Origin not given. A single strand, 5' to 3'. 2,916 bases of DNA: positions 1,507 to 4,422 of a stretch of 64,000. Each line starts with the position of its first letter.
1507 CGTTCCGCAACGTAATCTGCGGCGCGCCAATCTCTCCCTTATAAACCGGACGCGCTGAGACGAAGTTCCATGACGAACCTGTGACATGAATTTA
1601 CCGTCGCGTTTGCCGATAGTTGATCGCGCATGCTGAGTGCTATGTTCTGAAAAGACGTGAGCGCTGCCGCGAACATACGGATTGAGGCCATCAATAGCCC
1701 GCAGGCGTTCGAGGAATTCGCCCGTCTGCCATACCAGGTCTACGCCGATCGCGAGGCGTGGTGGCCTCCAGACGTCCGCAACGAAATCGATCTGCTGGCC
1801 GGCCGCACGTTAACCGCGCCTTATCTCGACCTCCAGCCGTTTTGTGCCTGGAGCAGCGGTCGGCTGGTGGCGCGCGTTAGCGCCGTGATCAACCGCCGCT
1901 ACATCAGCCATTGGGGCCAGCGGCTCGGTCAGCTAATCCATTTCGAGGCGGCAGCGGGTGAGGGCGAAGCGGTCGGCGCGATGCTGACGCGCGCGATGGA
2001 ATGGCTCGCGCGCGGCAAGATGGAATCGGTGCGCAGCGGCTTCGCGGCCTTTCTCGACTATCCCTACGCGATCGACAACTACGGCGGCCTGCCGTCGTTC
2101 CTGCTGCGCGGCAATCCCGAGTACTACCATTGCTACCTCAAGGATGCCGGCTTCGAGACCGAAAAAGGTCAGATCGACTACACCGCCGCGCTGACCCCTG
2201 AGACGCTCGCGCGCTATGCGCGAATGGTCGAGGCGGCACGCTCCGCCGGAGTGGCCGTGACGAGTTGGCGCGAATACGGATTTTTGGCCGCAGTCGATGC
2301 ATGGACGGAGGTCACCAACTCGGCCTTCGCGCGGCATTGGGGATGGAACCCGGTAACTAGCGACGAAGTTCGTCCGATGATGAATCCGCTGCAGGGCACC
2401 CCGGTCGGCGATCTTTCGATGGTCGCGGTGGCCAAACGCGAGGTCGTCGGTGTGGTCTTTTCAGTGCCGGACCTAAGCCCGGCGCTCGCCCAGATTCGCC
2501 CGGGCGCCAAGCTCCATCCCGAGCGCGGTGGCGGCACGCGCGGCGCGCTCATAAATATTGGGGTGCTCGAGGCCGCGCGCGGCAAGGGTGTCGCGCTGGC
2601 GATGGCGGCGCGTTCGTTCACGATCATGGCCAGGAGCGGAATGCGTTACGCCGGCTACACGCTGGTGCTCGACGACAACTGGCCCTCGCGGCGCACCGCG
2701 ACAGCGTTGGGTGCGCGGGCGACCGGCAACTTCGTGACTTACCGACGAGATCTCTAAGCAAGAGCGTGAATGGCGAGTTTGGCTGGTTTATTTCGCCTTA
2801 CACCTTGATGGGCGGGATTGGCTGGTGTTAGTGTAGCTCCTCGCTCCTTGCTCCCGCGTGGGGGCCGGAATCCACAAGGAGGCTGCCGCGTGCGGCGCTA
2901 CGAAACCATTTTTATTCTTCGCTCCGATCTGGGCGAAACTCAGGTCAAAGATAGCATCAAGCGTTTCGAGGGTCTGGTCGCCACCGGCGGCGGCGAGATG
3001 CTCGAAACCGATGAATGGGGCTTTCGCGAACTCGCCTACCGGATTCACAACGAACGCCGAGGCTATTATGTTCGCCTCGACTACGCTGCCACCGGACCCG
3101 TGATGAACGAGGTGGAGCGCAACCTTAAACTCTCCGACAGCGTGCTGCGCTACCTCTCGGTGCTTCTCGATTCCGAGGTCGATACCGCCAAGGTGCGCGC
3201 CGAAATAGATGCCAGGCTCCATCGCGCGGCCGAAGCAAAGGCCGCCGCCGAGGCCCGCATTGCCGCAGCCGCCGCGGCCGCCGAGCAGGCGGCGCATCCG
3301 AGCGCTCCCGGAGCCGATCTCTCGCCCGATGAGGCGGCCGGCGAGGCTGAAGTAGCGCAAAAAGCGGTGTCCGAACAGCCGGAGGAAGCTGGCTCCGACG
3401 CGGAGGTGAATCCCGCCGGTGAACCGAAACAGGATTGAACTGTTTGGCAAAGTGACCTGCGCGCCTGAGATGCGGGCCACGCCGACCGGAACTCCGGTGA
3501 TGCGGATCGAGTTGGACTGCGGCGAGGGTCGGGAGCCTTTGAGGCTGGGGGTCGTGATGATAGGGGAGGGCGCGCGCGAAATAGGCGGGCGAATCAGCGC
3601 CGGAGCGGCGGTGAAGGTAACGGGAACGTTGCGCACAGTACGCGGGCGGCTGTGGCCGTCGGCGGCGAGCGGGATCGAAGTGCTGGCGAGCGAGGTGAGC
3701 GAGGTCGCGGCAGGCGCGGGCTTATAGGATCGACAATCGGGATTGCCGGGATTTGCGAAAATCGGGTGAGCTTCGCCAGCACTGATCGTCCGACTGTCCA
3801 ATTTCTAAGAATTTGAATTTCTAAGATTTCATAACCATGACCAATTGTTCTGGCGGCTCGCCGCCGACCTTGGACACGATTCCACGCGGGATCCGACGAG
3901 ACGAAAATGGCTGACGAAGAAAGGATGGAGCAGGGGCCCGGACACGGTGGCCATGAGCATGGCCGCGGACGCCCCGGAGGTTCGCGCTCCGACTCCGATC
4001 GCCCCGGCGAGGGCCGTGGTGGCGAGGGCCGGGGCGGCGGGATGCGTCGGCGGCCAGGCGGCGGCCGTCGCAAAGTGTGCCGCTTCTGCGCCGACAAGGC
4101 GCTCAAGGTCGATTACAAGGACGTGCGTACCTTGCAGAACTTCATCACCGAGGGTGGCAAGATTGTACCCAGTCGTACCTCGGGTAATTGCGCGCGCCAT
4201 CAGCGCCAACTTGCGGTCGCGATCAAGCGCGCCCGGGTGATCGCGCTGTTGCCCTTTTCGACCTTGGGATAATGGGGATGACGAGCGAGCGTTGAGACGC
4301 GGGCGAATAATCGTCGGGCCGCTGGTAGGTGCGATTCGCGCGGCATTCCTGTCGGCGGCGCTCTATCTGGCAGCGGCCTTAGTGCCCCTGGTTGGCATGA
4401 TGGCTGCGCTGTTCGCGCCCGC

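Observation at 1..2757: Bufferin-like RiPP locus: Sec-secreted Cys-rich precursor plus DUF692 MNIO, without the canonical DUF2063 partner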

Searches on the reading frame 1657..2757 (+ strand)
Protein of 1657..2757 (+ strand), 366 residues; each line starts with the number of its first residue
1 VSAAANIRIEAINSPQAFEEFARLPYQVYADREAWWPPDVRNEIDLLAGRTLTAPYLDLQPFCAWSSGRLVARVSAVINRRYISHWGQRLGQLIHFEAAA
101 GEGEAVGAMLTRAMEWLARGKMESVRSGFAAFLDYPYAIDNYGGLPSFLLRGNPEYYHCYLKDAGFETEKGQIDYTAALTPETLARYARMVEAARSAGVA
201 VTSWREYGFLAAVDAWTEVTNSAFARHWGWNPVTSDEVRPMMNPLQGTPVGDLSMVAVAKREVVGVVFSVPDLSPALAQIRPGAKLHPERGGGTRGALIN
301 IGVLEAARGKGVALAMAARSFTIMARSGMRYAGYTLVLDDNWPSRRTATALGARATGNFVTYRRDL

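Call 3: search_protein_families(library=pfam, proteins=[window:1657-2757:+], max_evalue=1)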
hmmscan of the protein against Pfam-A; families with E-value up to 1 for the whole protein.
window:1657-2757:+ (366 aa): 1 family
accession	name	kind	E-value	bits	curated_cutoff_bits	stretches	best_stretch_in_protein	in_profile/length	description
PF00583.31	Acetyltransf_1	-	0.00029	21.5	20.7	1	255-352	36-115/116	Acetyltransferase (GNAT) family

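Call 4: search_protein_families(library=ncbifam, proteins=[window:1657-2757:+], max_evalue=1)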
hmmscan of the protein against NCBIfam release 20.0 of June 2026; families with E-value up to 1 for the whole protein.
window:1657-2757:+ (366 aa): 1 family
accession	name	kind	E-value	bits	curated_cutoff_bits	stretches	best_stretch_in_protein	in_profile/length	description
NF045671.1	blaPNC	exception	0.062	12.1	750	1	219-325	108-212/401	PNC family class C beta-lactamase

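Call 49: search_solved_structures(query=window:1657-2757:+, max_evalue=1)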
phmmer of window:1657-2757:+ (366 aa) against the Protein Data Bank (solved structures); distinct sequences matched with E-value up to 1: 6.
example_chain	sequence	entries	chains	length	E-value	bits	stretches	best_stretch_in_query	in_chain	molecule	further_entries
8dbq_G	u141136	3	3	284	0.018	17.7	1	109-277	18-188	ATP synthase gamma chain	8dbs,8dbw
5t4o_G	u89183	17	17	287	0.018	17.7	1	109-277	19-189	ATP synthase gamma chain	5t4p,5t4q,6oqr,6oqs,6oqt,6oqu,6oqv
1fs0_G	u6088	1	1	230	0.046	16.4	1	110-276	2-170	ATP SYNTHASE GAMMA SUBUNIT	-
3oaa_G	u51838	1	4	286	0.048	16.3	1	109-276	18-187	ATP synthase gamma chain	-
4h89_A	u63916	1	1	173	0.093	15.4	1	282-358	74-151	GCN5-related N-acetyltransferase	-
7p2y_g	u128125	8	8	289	0.097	15.3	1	109-164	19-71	ATP synthase gamma chain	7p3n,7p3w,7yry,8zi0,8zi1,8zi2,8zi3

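Call 50: find_homologous_proteins(query=window:1657-2757:+, max_evalue=0.00001)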
Query window:1657-2757:+ (366 aa): 648 proteins with E <= 0.00001 among 8000 candidates; the best 120 are listed.
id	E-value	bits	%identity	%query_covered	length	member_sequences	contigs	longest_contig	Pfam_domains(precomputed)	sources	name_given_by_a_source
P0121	5.1e-224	762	91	100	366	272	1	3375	-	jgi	jgi:hypothetical protein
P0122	7.5e-210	715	86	100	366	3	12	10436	-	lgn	-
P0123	1.1e-208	711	86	100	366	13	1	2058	-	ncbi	-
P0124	4.1e-205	699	83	100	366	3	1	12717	PF00583.32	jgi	jgi:hypothetical protein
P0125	3.1e-201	687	82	100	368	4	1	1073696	-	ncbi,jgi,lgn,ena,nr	ncbi:MAG TPA: hypothetical protein VFB33_12645 [Candidatus Binataceae bacterium]|nr:hypothetical pro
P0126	5.1e-200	683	82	100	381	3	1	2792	-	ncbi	-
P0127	4.9e-199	679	80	100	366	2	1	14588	-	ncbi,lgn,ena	-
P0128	6.9e-196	669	81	100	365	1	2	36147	-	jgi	jgi:hypothetical protein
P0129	3.1e-195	667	80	100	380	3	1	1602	-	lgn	-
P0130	8.2e-195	665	80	100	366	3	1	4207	-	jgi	jgi:hypothetical protein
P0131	5.4e-194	663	80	99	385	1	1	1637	PF00583.32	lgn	-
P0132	4.0e-193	660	79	100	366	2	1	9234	PF00583.32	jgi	jgi:GNAT superfamily N-acetyltransferase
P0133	3.3e-190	650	92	84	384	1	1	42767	-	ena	-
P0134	5.9e-175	600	69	99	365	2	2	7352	PF00583.32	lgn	-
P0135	1.3e-173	596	74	99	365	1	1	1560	PF00583.32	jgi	jgi:GNAT superfamily N-acetyltransferase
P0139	7.0e-172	590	70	99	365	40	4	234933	PF00583.32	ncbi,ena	-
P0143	4.7e-170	584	70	99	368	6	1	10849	PF00583.32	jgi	jgi:hypothetical protein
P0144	5.1e-169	581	69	99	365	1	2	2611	PF00583.32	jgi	jgi:hypothetical protein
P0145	5.7e-169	580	68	99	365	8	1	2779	PF00583.32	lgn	-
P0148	1.5e-168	579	69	99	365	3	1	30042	PF00583.32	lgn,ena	-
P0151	2.1e-168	579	68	99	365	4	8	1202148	PF00583.32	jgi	-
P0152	2.1e-168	579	70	99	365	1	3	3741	PF00583.32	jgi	jgi:ribosomal protein S18 acetylase RimI-like enzyme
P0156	1.6e-167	576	68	99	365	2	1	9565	PF00583.32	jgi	-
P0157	1.7e-167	576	69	100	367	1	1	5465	PF00583.32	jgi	jgi:GNAT superfamily N-acetyltransferase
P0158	2.7e-167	575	68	99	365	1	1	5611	PF00583.32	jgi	jgi:ribosomal protein S18 acetylase RimI-like enzyme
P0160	3.8e-167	574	69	99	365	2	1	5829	PF00583.32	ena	-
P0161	4.1e-167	574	69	99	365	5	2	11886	PF00583.32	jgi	jgi:GNAT superfamily N-acetyltransferase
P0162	5.8e-167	574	68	99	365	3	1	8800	PF00583.32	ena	-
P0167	3.1e-166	571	68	99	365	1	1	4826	PF00583.32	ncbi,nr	ncbi:MAG TPA: GNAT family N-acetyltransferase [Candidatus Binataceae bacterium]|nr:GNAT family N-ace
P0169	4.3e-166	571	68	99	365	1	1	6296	PF00583.32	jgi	jgi:ribosomal protein S18 acetylase RimI-like enzyme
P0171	7.1e-166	570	68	98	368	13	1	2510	PF00583.32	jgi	jgi:hypothetical protein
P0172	1.1e-165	570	68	99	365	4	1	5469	PF00583.32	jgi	jgi:hypothetical protein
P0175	1.5e-165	569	68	99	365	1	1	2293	PF00583.32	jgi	jgi:ribosomal protein S18 acetylase RimI-like enzyme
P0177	2.3e-165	569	68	99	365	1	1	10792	PF00583.32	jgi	jgi:ribosomal protein S18 acetylase RimI-like enzyme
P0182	5.7e-165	567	67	99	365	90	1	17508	PF00583.32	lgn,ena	-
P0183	7.3e-165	567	68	99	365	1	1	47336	PF00583.32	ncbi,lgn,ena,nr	ncbi:MAG TPA: GNAT family N-acetyltransferase [Candidatus Binataceae bacterium]|nr:GNAT family N-ace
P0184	8.9e-165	567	68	99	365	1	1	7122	PF00583.32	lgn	-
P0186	1.1e-164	566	66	99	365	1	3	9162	PF00583.32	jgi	jgi:ribosomal protein S18 acetylase RimI-like enzyme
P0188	1.2e-164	566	69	99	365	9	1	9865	PF00583.32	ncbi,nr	ncbi:MAG TPA: hypothetical protein VNU00_07720 [Candidatus Binataceae bacterium]|nr:hypothetical pro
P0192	2.0e-164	565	67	98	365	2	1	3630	PF00583.32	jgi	jgi:ribosomal protein S18 acetylase RimI-like enzyme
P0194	3.8e-164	565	67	99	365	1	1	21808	PF00583.32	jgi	jgi:hypothetical protein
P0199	7.6e-164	564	69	98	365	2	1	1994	PF00583.32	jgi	jgi:hypothetical protein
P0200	8.1e-164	563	68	99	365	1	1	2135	PF00583.32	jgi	jgi:ribosomal protein S18 acetylase RimI-like enzyme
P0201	9.3e-164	563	68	98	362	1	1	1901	PF00583.32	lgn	-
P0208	1.9e-163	562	67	99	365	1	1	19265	PF00583.32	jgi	jgi:hypothetical protein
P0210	3.1e-163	562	67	98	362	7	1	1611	PF00583.32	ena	-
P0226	3.5e-162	558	67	99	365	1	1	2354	PF00583.32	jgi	jgi:hypothetical protein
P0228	4.4e-162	558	69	98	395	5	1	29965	PF00583.32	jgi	jgi:ribosomal protein S18 acetylase RimI-like enzyme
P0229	5.3e-162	557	66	99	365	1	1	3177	PF00583.32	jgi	jgi:hypothetical protein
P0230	6.1e-162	557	68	99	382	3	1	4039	PF00583.32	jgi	jgi:hypothetical protein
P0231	7.1e-162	557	67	98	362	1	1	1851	PF00583.32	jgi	jgi:ribosomal protein S18 acetylase RimI-like enzyme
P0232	8.7e-162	557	68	98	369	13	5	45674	PF00583.32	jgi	jgi:ribosomal protein S18 acetylase RimI-like enzyme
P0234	9.2e-162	557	67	98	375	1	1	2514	PF00583.32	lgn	-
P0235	1.1e-161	556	69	98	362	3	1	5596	PF00583.32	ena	-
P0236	1.1e-161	556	67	99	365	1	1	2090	PF00583.32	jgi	jgi:ribosomal protein S18 acetylase RimI-like enzyme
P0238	1.4e-161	556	66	99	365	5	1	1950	PF00583.32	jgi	jgi:hypothetical protein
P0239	1.4e-161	556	68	99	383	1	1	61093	PF00583.32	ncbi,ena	-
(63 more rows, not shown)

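Call 51: find_encoding_contigs(protein=P0125, flank=8000, max_places=4)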
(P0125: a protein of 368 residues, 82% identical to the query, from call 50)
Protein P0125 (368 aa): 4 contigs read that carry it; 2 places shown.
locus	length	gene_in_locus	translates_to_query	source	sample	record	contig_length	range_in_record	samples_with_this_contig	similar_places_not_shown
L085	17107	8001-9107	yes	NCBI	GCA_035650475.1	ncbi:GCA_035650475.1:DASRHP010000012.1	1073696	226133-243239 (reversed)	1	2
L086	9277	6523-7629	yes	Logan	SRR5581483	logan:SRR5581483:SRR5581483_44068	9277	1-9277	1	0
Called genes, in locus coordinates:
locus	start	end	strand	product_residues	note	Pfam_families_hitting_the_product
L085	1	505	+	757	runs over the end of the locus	PF18072:FGAR-AT_linker, PF00586:AIRS, PF02769:AIRS_C, PF00586:AIRS, PF02769:AIRS_C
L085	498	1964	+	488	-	PF13230:GATase_4 (weak), PF13522:GATase_6, PF13537:GATase_7, PF00156:Pribosyltran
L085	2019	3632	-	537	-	-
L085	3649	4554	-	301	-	PF00528:BPD_transp_1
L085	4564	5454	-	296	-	-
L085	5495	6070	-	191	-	PF04542:Sigma70_r2, PF08281:Sigma70_r4_2, PF04545:Sigma70_r4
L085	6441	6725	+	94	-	-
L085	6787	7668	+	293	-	PF05114:MbnB_TglH_ChrH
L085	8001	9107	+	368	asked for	-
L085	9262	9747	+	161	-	PF13664:DUF4149 (weak)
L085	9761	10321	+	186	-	-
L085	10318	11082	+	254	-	PF00111:Fer2, PF01799:Fer2_2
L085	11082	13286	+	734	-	PF01315:Ald_Xan_dh_C, PF02738:MoCoBD_1, PF20256:MoCoBD_2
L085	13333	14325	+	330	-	PF00941:FAD_binding_5, PF03450:CO_deh_flav_C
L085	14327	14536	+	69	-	-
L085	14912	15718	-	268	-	PF00378:ECH_1, PF16113:ECH_2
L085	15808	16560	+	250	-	PF01135:PCMT, PF01209:Ubie_methyltran, PF08704:GCD14 (weak), PF13489:Methyltransf_23 (weak), PF08241:Methyltransf_11, PF08242:Methyltransf_12, PF13649:Methyltransf_25, PF13847:Methyltransf_31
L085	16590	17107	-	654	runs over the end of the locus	-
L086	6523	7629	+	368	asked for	-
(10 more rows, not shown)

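Call 52: find_encoding_contigs(protein=P0128, flank=8000, max_places=4)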
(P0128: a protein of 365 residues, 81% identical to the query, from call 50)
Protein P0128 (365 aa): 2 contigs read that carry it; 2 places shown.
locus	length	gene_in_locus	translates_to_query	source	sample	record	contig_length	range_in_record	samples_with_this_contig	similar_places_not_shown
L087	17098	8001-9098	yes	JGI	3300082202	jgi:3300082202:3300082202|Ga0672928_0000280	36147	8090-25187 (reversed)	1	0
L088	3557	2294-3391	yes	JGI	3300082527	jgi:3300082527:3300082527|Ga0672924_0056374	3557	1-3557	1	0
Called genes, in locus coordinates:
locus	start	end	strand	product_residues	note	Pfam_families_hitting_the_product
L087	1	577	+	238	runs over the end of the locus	PF01259:SAICAR_synt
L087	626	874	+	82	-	PF02700:PurS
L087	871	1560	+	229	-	PF13507:GATase_5, PF07685:GATase_3, PF01965:DJ-1_PfpI (weak)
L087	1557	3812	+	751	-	PF18072:FGAR-AT_linker, PF00586:AIRS, PF02769:AIRS_C, PF00586:AIRS, PF02769:AIRS_C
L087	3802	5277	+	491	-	PF13230:GATase_4 (weak), PF13522:GATase_6, PF13537:GATase_7, PF00156:Pribosyltran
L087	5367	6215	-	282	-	-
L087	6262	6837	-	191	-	PF04542:Sigma70_r2, PF08281:Sigma70_r4_2, PF04545:Sigma70_r4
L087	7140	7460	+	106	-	-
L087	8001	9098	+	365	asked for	-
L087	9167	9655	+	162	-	PF13664:DUF4149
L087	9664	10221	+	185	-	-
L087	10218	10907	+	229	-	PF13085:Fer2_3 (faint), PF00111:Fer2, PF01799:Fer2_2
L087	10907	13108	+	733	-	PF01315:Ald_Xan_dh_C, PF02738:MoCoBD_1, PF20256:MoCoBD_2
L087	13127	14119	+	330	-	PF00941:FAD_binding_5, PF03450:CO_deh_flav_C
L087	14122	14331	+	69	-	-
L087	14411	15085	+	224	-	-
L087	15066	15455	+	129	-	PF00436:SSB (weak), PF22657:SSB_1 (faint)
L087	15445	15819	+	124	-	PF01084:Ribosomal_S18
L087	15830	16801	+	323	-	PF09991:DUF2232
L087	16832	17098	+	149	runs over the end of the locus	PF01281:Ribosomal_L9_N, PF03948:Ribosomal_L9_C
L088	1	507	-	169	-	?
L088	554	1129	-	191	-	PF04542:Sigma70_r2, PF08281:Sigma70_r4_2, PF04545:Sigma70_r4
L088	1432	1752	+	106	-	-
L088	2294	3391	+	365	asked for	-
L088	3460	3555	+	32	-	?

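Call 65: predict_structure(alignment_id=A1)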
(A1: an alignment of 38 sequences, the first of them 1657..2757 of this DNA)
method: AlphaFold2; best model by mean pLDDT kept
length: 366 residues; sequences in the alignment: 38
mean_pLDDT: 82.5   pTM: 0.82
mean pLDDT of the five models: 82.5, 80.0, 77.3, 77.3, 74.0
residues with pLDDT >= 90: 164; 70-90: 131; 50-70: 53; < 50: 18
segments of 3 or more residues with pLDDT < 50: 1-3, 135-142
pLDDT, mean of each block of 10 residues (from residue 1): 73 93 81 60 85 86 95 93 89 89 95 98 85 47 49 74 89 82 97 96 97 93 79 83 85 95 92 61 52 69 88 95 90 68 81 80 91
secondary structure, 60 per line:
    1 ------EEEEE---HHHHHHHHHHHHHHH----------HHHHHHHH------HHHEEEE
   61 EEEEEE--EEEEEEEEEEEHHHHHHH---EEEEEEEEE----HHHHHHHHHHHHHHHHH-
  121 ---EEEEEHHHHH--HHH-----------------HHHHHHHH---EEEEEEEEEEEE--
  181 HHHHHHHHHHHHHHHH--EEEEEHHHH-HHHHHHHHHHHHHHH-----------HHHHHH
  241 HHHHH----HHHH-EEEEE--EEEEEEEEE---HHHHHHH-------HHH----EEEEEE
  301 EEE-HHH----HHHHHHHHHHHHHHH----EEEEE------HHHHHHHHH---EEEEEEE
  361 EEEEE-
elements in order: E7-11 H15-29 H40-47 E57-66 E69-79 H80-86 E90-98 H103-119 E124-128 H129-133 H156-163 E167-178 H181-196 E199-203 H204-207 H209-223 H235-245 H250-253 E255-259 E262-270 H274-280 E295-303 H312-326 E331-335 H342-350 E354-365

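Call 67: fold_search(model_id=the predicted structure, library=pdb)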
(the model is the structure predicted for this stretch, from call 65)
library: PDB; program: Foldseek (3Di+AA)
matches with E <= 10: 953; with E <= 0.001: 284
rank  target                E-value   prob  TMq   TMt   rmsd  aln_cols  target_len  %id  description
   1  2wpw_C                3.5e-13  1.00  0.54  0.59   7.8       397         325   13  Tandem GNAT protein from the clavulanic acid biosynthesis pathway (without AcCoA) (released 2009-12-29)
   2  2wpw_B                7.5e-13  1.00  0.56  0.61   7.8       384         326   15  Tandem GNAT protein from the clavulanic acid biosynthesis pathway (without AcCoA) (released 2009-12-29)
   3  2wpw_A                2.0e-12  1.00  0.55  0.60   7.6       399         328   12  Tandem GNAT protein from the clavulanic acid biosynthesis pathway (without AcCoA) (released 2009-12-29)
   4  7q3a_B                2.1e-12  1.00  0.62  0.66   5.6       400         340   16  Crystal structure of MAB_4324 a tandem repeat GNAT from Mycobacterium abscessus (released 2022-05-04)
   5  7q3a_A                2.3e-12  1.00  0.63  0.67   5.6       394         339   16  Crystal structure of MAB_4324 a tandem repeat GNAT from Mycobacterium abscessus (released 2022-05-04)
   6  2wpx_A                6.9e-12  1.00  0.56  0.62   7.4       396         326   13  Tandem GNAT protein from the clavulanic acid biosynthesis pathway (with AcCoA) (released 2009-12-29)
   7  3tt2                  7.3e-12  1.00  0.56  0.63   5.9       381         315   14  Crystal Structure of GCN5-related N-Acetyltransferase from Sphaerobacter thermophilus (released 2011-10-05)
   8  4zm6_A                8.2e-12  1.00  0.57  0.28   6.9       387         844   11  A unique GCN5-related glucosamine N-acetyltransferase region exist in the fungal multi-domain GH3 beta-N-acetylglucosa (released 2015-12-09)
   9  5kf1_A                4.4e-11  1.00  0.56  0.64   6.4       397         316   10  X-ray structure of a glucosamine N-Acetyltransferase from Clostridium acetobutylicum, apo form, pH 5 (released 2016-07-06)
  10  6wqb                  9.9e-11  1.00  0.44  0.52   7.4       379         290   10  Crystal structure of VipF from Legionella hackeliae in complex with acetyl-CoA (released 2021-11-10)
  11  7wx7                  2.8e-10  1.00  0.47  0.58   6.8       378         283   10  complex of a legionella acetyltransferase VipF and COA/ACO (released 2023-02-22)
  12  5kga_A                2.9e-10  1.00  0.57  0.64   6.7       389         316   10  X-ray structure of a glucosamine N-Acetyltransferase from Clostridium acetobutylicum, mutant D287N, in complex with N- (released 2016-07-06)
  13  7wx5                  4.5e-10  1.00  0.47  0.57   7.2       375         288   11  a Legionella acetyltransferase effector VipF (released 2023-02-22)
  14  5kf2                  4.8e-10  1.00  0.54  0.61   7.2       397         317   10  X-ray structure of a glucosamine N-Acetyltransferase from Clostridium acetobutylicum, apo form, pH 8 (released 2016-07-06)
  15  6wqc                  6.6e-10  1.00  0.44  0.52   7.7       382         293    9  Crystal structure of VipF from Legionella hackeliae in complex with CoA (released 2021-11-10)
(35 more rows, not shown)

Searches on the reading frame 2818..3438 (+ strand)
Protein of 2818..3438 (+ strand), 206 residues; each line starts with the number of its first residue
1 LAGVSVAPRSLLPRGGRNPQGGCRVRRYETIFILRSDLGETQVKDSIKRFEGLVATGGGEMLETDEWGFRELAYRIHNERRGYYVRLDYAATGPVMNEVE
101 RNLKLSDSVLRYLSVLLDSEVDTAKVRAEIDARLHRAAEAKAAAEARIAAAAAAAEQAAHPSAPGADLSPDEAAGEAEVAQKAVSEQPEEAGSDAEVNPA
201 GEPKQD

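Call 81: search_protein_families(library=pfam, proteins=[window:2818-3438:+], max_evalue=0.0001)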
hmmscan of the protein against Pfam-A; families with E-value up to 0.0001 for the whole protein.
window:2818-3438:+ (206 aa): 1 family
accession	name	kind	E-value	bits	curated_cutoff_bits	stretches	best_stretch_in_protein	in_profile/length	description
PF01250.22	Ribosomal_S6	-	1e-26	93.4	27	1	27-115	1-89/90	Ribosomal protein S6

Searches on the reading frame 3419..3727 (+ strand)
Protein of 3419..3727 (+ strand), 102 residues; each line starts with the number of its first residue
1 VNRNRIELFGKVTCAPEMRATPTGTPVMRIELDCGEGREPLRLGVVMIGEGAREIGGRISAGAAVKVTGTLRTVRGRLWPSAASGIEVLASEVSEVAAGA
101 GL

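Call 81: search_protein_families(library=pfam, proteins=[window:3419-3727:+], max_evalue=0.0001)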
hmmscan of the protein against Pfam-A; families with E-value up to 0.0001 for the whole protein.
window:3419-3727:+ (102 aa): 1 family
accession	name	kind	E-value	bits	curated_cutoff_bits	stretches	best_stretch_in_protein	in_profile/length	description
PF00436.31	SSB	-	3e-07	30.9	26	1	4-73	2-80/104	Single-strand binding protein family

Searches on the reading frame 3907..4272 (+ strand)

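Call 81: search_protein_families(library=pfam, proteins=[window:3907-4272:+], max_evalue=0.0001)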
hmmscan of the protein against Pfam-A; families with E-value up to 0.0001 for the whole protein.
window:3907-4272:+ (121 aa): 1 family
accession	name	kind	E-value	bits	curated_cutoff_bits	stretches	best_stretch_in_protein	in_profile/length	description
PF01084.26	Ribosomal_S18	-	1.6e-24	86.2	21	1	65-115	2-52/52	Ribosomal protein S18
